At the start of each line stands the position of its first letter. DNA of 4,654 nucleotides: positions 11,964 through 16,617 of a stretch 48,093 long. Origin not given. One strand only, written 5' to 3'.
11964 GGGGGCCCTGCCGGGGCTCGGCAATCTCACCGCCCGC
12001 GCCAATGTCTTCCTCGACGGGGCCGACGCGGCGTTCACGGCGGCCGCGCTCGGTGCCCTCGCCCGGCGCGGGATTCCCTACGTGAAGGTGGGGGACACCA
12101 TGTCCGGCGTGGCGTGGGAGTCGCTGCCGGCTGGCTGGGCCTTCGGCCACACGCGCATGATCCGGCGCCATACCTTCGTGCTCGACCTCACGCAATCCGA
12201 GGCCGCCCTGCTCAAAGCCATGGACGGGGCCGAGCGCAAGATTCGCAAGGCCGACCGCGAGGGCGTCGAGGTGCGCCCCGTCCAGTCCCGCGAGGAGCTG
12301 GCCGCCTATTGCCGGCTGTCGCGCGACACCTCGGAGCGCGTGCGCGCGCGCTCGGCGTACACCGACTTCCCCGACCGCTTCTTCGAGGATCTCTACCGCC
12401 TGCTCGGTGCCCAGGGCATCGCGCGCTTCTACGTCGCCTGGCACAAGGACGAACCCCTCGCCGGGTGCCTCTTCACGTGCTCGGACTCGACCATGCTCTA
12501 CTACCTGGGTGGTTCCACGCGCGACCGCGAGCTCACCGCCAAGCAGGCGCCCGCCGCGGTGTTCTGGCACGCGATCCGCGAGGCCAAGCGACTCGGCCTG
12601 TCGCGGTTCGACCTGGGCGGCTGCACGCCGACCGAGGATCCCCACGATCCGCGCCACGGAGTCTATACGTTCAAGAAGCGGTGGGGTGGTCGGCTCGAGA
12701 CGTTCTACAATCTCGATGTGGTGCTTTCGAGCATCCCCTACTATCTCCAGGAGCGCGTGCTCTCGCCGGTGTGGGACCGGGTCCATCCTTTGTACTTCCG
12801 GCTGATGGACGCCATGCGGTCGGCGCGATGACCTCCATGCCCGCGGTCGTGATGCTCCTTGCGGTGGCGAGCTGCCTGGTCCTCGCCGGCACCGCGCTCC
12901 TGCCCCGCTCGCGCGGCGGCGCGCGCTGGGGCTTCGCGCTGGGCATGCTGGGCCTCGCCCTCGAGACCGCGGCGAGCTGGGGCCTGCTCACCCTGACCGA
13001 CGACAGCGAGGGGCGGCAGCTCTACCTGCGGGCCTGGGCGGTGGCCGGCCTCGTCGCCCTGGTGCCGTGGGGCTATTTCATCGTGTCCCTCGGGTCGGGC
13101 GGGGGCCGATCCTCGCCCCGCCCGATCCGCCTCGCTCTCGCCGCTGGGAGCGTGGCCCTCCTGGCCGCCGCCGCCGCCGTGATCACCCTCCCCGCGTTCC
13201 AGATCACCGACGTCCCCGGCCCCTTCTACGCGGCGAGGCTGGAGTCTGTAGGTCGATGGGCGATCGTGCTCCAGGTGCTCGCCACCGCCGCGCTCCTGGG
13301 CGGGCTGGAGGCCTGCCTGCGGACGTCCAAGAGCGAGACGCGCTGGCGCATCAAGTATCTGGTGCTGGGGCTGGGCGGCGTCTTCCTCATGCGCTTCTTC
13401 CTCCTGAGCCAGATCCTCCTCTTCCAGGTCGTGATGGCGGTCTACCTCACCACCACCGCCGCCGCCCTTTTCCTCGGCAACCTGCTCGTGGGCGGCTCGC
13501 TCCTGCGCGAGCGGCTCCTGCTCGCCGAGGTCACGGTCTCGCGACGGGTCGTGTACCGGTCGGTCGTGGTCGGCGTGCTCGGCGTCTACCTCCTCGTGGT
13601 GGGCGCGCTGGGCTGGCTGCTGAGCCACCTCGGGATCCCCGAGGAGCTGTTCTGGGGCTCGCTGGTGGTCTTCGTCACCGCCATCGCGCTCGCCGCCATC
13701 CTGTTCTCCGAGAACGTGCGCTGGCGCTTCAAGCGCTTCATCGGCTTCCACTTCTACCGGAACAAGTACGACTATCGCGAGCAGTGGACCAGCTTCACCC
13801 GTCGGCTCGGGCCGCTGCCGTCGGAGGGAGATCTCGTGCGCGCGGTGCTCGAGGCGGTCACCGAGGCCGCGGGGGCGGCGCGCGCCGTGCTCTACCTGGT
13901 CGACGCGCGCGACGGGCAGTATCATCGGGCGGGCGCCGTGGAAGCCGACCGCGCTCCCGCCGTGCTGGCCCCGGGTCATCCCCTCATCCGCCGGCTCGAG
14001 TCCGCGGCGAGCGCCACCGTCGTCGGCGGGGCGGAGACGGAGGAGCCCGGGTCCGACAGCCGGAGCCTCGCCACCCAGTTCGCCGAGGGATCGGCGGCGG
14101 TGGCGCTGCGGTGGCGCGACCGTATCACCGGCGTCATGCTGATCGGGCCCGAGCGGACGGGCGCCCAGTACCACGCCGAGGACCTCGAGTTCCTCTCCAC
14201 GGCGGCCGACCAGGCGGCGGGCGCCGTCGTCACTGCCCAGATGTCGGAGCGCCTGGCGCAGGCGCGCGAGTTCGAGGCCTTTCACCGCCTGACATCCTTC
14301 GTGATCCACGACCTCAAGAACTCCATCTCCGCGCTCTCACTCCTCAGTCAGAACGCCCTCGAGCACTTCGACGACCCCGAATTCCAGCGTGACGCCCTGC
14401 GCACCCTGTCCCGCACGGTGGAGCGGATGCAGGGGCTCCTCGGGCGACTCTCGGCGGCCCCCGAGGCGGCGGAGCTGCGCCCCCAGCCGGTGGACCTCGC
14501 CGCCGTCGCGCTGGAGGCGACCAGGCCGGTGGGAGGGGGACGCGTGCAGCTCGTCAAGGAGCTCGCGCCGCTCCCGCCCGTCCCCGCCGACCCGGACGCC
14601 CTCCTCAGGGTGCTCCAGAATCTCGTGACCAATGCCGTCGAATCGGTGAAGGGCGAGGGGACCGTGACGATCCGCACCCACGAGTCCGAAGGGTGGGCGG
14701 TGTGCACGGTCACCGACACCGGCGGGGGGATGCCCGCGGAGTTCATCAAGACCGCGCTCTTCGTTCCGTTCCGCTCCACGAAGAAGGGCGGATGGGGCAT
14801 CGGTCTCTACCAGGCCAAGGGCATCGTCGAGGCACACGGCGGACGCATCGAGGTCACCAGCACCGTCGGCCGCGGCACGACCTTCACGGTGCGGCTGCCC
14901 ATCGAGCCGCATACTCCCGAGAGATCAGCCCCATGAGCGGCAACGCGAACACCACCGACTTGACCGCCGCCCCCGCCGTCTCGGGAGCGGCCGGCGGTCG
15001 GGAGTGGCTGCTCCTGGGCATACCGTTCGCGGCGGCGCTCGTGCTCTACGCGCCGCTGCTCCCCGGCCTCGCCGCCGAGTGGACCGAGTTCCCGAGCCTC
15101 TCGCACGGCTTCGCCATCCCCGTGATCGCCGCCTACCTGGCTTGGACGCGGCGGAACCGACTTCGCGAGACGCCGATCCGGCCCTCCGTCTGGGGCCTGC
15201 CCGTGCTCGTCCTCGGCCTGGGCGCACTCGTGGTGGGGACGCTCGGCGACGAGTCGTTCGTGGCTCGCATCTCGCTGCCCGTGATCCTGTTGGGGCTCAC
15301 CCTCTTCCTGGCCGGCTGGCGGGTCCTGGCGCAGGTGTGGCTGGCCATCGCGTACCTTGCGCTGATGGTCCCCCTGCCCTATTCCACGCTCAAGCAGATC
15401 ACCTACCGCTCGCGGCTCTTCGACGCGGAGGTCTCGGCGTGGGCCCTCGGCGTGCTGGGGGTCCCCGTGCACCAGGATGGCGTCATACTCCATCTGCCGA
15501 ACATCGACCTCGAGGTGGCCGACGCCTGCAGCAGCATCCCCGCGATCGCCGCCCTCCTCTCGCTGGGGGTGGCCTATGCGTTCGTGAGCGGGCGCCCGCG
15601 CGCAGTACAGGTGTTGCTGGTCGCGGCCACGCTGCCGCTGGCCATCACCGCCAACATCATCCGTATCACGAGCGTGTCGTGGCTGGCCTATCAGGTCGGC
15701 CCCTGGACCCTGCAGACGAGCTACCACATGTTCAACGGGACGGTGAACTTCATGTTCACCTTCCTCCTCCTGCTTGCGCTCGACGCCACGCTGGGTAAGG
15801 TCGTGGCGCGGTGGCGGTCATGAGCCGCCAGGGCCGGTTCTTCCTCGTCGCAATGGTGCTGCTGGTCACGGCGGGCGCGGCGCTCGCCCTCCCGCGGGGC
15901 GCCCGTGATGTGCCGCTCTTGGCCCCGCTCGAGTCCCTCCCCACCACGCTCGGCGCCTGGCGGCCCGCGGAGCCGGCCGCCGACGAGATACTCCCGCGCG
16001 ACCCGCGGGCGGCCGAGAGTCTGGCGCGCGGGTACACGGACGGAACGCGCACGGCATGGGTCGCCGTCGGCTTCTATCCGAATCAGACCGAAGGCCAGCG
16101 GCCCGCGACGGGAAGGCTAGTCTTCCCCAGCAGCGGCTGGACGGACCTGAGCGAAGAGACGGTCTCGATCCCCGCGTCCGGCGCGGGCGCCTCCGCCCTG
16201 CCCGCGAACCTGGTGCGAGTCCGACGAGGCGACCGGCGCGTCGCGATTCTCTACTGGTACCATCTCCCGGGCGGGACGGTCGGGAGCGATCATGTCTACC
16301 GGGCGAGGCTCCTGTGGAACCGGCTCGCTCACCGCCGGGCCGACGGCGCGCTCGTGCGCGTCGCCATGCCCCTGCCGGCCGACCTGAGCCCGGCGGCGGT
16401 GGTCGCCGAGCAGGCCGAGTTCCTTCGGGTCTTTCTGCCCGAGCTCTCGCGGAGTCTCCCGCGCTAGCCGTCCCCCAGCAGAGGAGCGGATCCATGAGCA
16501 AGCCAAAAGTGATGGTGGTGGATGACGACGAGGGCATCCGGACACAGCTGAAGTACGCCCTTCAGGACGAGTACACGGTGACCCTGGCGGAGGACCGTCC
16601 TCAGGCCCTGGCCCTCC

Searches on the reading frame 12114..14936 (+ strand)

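Call 10: search_protein_families(library=pfam, proteins=[window:12114-14936:+], max_evalue=0.0001)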
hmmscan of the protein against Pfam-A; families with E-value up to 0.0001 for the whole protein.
window:12114-14936:+ (940 aa): 5 families
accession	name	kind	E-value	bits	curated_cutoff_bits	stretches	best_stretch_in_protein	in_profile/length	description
PF02518.31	HATPase_c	-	3.1e-25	89.2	26.4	1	826-931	2-110/111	Histidine kinase-, DNA gyrase B-, and HSP90-like ATPase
PF13492.12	GAF_3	-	8.6e-10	39.6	27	1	572-705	3-127/129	GAF domain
PF01590.32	GAF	-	5e-08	34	22.4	1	573-705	4-133/133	GAF domain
PF13185.12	GAF_2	-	8e-07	29.8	28.6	1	571-705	4-135/136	GAF domain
PF00512.31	HisKA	-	7.8e-05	23.1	26.9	0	726-779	5-57/66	His Kinase A (phospho-acceptor) domain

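Call 11: search_protein_families(library=ncbifam, proteins=[window:12114-14936:+], max_evalue=0.00001)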
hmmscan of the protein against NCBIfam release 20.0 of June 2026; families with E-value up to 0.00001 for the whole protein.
window:12114-14936:+ (940 aa): 67 families (the best 25 are shown)
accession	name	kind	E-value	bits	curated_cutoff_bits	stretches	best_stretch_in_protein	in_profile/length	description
TIGR02916.1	PEP_his_kin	equivalog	2.1e-123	413.3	300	1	271-929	22-679/679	XrtA/PEP-CTERM system histidine kinase PrsK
NF008468.0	PRK11360.1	equivalog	1.3e-35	122.9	646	1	708-934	381-612/616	two-component system sensor histidine kinase AtoS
NF010411.0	PRK13837.1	equivalog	1.1e-30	106.3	647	1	575-935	298-680/828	two-component system VirA-like sensor kinase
NF007688.0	PRK10364.1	equivalog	2.5e-28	99.1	479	1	714-931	231-452/460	two-component system sensor histidine kinase ZraS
NF038348.1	T2SS_HK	subfamily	2.9e-26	92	450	1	811-930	453-573/574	histidine kinase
NF052574.1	HisKinEspCMyxo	equivalog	3.1e-23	81.9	1200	1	706-933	400-640/785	serine histidine kinase EspC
NF006800.0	PRK09303.1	equivalog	5.3e-22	78.3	342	1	711-931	141-378/383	histidine kinase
NF046044.1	PnpS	equivalog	2.8e-21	76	400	1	729-929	176-390/390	two-component system histidine kinase PnpS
TIGR02966.1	phoR_proteo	equivalog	4.5e-21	75.2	334.2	1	730-928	121-333/333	phosphate regulon sensor histidine kinase PhoR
NF041735.1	hist_kin_RppB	equivalog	9.3e-19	67.5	400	1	823-929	327-438/438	two-component system sensor histidine kinase RppB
NF033092.0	HK_WalK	equivalog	4.7e-18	65.1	725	1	823-930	482-594/594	cell wall metabolism sensor histidine kinase WalK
NF046026.1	HisKinCckACaul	equivalog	7.3e-18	64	1000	1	709-933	288-535/678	cell cycle histidine kinase CckA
NF046020.1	HisKinCckABruc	equivalog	1.1e-17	63.2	1000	1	710-930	467-707/868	cell cycle histidine kinase CckA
NF047874.1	MASE3_PAS_HK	subfamily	1.4e-17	63.7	560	1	825-931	515-626/655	MASE3 domain-containing sensor histidine kinase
NF053867.1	SprKinKinDBac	equivalog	3e-17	62.2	775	1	827-931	395-498/500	sporulation kinase KinD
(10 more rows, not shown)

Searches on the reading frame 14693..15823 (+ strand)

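Call 10: search_protein_families(library=pfam, proteins=[window:14693-15823:+], max_evalue=0.0001)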
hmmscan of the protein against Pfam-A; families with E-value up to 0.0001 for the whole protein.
window:14693-15823:+ (376 aa): 1 family
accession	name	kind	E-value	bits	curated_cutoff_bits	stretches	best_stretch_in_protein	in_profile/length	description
PF09721.15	Exosortase_EpsH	-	3e-59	200.9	25.7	1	113-364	2-251/254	Transmembrane exosortase (Exosortase_EpsH)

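Call 11: search_protein_families(library=ncbifam, proteins=[window:14693-15823:+], max_evalue=0.00001)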
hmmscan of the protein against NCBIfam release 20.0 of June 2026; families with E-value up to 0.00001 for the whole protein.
window:14693-15823:+ (376 aa): 11 families
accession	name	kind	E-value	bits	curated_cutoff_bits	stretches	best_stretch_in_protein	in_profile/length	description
NF038142.1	exosort_XrtW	exception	1e-58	198.9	425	1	105-369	2-267/494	exosortase W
TIGR02602.1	8TM_EpsH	subfamily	9.9e-48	162.7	105.55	1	129-366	3-239/241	exosortase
TIGR03109.2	exosort_XrtA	exception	2.6e-47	161.4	208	1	107-364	2-256/261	exosortase A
TIGR04152.1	exosort_VPLPA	exception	5.8e-45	154.3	400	1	129-371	3-246/486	VPLPA-CTERM-specific exosortase XrtD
NF035943.2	exosort_XrtV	exception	8.7e-36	123.6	313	1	112-370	9-269/270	exosortase V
TIGR03113.1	exosort_XrtB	exception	5.2e-30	105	275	1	114-370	7-267/268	exosortase B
TIGR04151.1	exosort_VPDSG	exception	4.8e-18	65.6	300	1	137-363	59-295/306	VPDSG-CTERM-specific exosortase XrtC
TIGR03763.1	cyanoexo_CrtA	exception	9e-14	51.6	150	1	140-360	36-251/260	cyanoexosortase A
TIGR04178.1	exo_archaeo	signature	1.2e-13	51.2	23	1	273-363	1-91/97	exosortase/archaeosortase family protein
TIGR04156.1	cyanoexo_CrtB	exception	5e-13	49.2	300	1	115-332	10-232/280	cyanoexosortase B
NF033464.1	cyanoexo_CrtC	exception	6.7e-10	39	225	1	144-328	45-236/278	cyanoexosortase C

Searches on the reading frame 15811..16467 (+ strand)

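Call 65: search_protein_families(library=ncbifam, proteins=[window:15811-16467:+], max_evalue=1e-8)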
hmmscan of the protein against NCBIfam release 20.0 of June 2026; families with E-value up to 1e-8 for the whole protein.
window:15811-16467:+ (218 aa): 4 families
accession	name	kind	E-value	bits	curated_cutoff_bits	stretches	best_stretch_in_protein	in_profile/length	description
TIGR02914.1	EpsI_fam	equivalog_domain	2.8e-24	85.6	42.8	1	41-216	2-170/174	exosortase C-terminal domain/associated protein EpsI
NF038142.1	exosort_XrtW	exception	4.8e-22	77.9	425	1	10-215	297-493/494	exosortase W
TIGR04152.1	exosort_VPLPA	exception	6.9e-20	71.6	400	1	11-217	279-486/486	VPLPA-CTERM-specific exosortase XrtD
NF045608.2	EpsI_type_V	exception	8.4e-09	35.1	228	0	9-211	3-207/218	exosortase-associated protein EpsI, V-type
